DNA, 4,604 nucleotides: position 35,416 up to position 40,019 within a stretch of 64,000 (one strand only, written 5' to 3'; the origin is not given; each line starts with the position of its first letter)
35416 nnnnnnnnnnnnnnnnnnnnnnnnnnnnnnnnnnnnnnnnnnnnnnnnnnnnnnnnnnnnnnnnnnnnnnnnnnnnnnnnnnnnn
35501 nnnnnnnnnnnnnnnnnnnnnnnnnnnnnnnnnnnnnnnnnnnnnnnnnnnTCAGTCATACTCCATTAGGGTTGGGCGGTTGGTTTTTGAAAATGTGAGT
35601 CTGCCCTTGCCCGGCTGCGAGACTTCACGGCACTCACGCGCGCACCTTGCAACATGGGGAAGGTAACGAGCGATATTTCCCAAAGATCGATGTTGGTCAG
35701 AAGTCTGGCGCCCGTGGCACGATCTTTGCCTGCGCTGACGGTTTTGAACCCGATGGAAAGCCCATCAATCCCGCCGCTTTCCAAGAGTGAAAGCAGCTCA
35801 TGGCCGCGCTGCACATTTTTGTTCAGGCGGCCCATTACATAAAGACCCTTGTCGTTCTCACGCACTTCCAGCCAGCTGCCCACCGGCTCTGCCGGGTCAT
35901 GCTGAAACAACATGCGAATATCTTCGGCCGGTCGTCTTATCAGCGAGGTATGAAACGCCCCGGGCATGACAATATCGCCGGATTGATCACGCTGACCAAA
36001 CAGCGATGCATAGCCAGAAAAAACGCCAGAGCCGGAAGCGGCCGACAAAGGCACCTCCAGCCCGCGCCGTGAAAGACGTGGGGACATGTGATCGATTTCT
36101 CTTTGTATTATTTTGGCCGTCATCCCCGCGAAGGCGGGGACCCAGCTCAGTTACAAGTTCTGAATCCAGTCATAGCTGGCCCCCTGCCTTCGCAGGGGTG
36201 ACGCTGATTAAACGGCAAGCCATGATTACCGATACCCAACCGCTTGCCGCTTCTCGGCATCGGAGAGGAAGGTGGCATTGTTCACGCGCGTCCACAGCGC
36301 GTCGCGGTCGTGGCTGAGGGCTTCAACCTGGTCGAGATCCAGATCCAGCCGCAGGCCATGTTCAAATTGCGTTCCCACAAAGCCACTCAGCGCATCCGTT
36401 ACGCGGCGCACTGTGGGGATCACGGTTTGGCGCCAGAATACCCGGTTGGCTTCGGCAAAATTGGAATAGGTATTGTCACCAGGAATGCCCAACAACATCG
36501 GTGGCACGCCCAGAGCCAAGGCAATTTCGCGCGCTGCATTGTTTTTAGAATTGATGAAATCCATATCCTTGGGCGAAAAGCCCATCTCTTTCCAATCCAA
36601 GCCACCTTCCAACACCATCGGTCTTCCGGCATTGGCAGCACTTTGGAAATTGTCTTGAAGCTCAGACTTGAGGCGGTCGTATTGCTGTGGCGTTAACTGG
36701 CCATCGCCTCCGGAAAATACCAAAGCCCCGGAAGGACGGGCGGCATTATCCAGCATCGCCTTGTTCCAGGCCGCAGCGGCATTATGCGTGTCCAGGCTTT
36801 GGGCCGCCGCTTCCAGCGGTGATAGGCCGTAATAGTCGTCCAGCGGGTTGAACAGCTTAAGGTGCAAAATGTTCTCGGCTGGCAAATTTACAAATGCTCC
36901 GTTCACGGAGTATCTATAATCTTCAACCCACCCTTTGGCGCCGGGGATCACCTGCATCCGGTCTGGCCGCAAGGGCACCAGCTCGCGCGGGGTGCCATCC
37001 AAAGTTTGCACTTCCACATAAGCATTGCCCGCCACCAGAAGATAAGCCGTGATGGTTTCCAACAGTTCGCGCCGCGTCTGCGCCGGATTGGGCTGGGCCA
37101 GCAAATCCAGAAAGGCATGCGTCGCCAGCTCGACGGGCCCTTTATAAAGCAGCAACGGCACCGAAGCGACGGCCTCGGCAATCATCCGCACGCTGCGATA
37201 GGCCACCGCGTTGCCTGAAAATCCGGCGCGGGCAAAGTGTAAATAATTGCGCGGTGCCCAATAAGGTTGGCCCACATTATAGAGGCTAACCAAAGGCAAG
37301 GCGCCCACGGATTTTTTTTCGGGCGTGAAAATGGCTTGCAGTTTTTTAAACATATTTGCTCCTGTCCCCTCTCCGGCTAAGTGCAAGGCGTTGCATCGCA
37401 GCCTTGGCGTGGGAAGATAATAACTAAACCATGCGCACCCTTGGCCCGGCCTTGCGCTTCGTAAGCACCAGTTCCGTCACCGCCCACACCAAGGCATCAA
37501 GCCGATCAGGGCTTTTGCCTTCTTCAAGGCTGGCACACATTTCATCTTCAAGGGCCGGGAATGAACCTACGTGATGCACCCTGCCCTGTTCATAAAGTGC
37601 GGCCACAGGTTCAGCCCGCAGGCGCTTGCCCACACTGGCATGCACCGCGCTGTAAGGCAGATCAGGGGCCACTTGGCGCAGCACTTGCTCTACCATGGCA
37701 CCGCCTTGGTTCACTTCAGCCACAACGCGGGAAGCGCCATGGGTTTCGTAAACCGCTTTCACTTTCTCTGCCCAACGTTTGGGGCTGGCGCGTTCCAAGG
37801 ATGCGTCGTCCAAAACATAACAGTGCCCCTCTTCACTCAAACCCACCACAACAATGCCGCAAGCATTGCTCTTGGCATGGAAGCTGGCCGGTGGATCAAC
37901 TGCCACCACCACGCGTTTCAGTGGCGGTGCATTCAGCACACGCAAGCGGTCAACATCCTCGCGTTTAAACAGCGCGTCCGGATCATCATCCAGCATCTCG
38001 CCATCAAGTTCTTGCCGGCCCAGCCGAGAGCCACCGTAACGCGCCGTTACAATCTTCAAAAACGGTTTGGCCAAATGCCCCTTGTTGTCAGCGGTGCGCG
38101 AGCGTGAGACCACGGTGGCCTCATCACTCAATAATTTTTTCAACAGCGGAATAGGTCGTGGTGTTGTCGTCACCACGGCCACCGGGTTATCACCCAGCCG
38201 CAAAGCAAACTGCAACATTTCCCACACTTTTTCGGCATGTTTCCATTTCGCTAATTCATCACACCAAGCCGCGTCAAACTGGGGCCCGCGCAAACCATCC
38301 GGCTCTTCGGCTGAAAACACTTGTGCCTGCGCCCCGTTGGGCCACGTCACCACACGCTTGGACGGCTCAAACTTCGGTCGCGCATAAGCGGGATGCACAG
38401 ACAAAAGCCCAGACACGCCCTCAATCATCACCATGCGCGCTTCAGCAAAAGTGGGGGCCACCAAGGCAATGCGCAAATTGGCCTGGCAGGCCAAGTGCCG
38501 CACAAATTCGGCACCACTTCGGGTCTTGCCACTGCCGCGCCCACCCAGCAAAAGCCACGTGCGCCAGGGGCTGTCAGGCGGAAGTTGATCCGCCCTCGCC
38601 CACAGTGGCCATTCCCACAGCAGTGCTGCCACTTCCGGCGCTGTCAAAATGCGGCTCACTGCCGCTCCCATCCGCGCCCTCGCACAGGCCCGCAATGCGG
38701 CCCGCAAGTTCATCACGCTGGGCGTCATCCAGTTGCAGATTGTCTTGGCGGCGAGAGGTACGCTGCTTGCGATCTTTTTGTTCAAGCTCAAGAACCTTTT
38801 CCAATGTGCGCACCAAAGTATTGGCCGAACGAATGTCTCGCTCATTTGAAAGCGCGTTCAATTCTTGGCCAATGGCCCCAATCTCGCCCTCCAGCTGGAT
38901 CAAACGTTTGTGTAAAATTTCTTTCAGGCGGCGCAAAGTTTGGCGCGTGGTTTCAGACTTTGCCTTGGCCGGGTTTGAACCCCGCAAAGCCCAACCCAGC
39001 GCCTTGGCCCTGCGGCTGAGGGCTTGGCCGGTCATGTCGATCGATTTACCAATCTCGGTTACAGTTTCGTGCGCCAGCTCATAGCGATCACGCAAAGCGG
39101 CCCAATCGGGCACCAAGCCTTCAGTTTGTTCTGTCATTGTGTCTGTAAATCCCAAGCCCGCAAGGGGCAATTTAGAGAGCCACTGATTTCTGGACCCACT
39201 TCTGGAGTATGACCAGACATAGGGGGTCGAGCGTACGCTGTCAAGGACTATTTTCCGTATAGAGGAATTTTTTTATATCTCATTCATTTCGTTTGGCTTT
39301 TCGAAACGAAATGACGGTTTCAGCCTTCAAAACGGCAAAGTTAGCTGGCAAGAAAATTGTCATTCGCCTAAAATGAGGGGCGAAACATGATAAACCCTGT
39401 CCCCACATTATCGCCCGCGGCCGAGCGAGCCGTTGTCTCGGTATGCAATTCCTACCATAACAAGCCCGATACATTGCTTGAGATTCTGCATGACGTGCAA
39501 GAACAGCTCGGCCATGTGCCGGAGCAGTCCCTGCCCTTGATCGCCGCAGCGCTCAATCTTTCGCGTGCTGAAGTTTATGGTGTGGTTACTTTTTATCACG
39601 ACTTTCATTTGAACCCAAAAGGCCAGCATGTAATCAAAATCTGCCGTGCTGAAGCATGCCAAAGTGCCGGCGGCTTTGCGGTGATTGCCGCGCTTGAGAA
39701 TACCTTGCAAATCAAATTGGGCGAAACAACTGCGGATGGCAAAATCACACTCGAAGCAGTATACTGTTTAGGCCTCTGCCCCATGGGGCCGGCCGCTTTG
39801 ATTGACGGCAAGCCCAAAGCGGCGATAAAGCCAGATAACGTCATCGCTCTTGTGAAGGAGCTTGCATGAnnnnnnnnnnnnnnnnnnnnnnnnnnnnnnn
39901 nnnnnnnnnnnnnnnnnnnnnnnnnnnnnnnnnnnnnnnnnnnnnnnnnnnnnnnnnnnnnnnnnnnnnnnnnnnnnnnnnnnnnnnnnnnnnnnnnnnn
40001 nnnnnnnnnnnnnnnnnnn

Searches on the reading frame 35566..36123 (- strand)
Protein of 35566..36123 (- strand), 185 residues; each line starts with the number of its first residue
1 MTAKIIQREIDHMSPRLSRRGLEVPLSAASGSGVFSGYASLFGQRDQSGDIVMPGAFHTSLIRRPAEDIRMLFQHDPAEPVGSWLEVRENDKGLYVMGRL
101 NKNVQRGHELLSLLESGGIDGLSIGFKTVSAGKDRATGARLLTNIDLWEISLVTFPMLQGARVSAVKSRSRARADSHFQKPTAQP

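Call 8: search_protein_families(library=pfam, proteins=[window:35566-36123:-], max_evalue=0.001)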
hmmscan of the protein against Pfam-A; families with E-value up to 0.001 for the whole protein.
window:35566-36123:- (185 aa): 1 family
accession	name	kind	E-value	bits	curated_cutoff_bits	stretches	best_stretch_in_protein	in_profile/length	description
PF04586.22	Peptidase_S78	-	2.2e-31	109.7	21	1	30-169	12-158/165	Caudovirus prohead serine protease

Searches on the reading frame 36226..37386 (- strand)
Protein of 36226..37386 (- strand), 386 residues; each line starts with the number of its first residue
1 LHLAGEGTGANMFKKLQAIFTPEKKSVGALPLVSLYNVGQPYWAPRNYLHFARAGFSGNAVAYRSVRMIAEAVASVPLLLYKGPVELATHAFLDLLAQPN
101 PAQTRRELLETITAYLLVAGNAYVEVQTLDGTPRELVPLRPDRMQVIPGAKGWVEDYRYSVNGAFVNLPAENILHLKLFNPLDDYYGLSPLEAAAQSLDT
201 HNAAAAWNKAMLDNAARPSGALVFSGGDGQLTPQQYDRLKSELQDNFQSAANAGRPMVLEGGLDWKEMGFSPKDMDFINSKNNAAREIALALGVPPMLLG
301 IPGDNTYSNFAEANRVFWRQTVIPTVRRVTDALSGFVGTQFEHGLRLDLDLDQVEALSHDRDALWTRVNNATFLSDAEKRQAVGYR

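Call 8: search_protein_families(library=pfam, proteins=[window:36226-37386:-], max_evalue=0.001)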
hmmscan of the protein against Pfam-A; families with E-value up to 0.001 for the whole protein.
window:36226-37386:- (386 aa): 1 family
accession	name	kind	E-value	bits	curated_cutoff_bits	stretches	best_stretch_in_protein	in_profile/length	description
PF04860.17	Phage_portal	-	6.7e-91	305.2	39.1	1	61-383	2-320/321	Phage portal protein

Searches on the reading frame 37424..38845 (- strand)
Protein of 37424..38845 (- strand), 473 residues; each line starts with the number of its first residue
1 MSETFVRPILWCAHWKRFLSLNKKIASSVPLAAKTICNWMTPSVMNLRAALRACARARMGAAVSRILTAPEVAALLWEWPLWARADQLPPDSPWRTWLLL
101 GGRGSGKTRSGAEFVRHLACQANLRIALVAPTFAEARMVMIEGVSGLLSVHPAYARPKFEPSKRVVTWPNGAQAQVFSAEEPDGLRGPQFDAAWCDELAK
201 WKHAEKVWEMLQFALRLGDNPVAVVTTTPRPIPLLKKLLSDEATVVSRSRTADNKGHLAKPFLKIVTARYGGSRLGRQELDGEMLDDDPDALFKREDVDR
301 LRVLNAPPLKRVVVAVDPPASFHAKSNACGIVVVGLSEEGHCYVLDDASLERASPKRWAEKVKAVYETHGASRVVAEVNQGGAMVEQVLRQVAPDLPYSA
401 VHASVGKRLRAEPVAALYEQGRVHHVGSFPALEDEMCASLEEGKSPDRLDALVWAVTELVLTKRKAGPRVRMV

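Call 8: search_protein_families(library=pfam, proteins=[window:37424-38845:-], max_evalue=0.001)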
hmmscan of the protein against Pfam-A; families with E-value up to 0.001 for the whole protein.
window:37424-38845:- (473 aa): 2 families
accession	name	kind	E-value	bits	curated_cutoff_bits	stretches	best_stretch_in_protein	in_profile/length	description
PF03237.21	Terminase_6N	-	2.8e-30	106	22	1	99-298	2-213/215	Terminase large subunit, T4likevirus-type, N-terminal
PF17289.8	Terminase_6C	-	2.1e-21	77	22.6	1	315-457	2-153/155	Terminase RNaseH-like domain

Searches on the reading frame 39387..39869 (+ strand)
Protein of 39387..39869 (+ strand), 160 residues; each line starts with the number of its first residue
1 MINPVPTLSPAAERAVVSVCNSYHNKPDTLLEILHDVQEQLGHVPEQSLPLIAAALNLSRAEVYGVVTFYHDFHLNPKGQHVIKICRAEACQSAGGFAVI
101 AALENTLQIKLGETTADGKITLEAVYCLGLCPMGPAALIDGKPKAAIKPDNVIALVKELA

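Call 72: search_protein_families(library=pfam, proteins=[window:39387-39869:+], max_evalue=0.001)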
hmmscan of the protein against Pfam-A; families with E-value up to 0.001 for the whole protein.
window:39387-39869:+ (160 aa): 1 family
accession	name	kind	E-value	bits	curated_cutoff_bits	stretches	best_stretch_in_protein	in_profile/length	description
PF01257.25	2Fe-2S_thioredx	-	1e-43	149.1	24.8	1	19-159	4-144/145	Thioredoxin-like [2Fe-2S] ferredoxin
